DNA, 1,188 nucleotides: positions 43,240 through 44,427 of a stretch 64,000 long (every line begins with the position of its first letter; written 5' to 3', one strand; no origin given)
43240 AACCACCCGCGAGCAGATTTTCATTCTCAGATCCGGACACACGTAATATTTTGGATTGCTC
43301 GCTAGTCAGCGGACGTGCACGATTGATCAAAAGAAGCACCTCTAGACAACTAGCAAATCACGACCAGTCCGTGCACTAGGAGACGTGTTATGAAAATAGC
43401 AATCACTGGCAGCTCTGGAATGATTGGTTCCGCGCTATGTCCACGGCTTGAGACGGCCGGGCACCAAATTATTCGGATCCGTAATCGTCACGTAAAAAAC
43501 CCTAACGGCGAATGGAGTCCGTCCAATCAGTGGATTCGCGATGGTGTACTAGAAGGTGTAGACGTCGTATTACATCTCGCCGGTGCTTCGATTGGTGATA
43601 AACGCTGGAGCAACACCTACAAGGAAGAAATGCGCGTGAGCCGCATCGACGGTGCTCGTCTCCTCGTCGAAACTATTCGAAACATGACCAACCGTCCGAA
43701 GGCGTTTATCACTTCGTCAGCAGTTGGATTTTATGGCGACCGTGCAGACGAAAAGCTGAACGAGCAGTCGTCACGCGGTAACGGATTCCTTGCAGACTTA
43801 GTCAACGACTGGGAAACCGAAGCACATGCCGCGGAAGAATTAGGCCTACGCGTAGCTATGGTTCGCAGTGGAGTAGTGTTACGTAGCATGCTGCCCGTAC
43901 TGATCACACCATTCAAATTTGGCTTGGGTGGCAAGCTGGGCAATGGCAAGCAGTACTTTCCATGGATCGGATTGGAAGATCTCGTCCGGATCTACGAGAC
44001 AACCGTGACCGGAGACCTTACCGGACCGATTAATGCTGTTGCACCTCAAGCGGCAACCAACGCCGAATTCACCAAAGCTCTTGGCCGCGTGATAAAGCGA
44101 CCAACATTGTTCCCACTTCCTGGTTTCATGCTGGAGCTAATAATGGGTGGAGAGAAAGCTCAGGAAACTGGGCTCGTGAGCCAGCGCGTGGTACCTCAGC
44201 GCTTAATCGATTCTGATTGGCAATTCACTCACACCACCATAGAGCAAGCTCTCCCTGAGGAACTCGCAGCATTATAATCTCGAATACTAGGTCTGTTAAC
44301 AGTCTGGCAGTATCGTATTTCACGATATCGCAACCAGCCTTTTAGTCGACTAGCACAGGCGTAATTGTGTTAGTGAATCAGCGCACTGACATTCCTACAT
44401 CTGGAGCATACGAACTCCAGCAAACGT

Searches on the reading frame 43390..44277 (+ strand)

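Call 8: search_protein_families(library=pfam, proteins=[window:43390-44277:+], max_evalue=0.01)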
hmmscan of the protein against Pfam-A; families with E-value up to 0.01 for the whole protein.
window:43390-44277:+ (295 aa): 3 families
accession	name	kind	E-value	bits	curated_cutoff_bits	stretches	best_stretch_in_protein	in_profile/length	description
PF01370.27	Epimerase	-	1.3e-17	64.4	20.9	1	3-202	1-221/240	NAD dependent epimerase/dehydratase family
PF08338.16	DUF1731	-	2.1e-13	50.2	27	1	244-288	2-44/47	Domain of unknown function (DUF1731)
PF16363.11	GDP_Man_Dehyd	-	8.6e-05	22.6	27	0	5-126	2-144/332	GDP-mannose 4,6 dehydratase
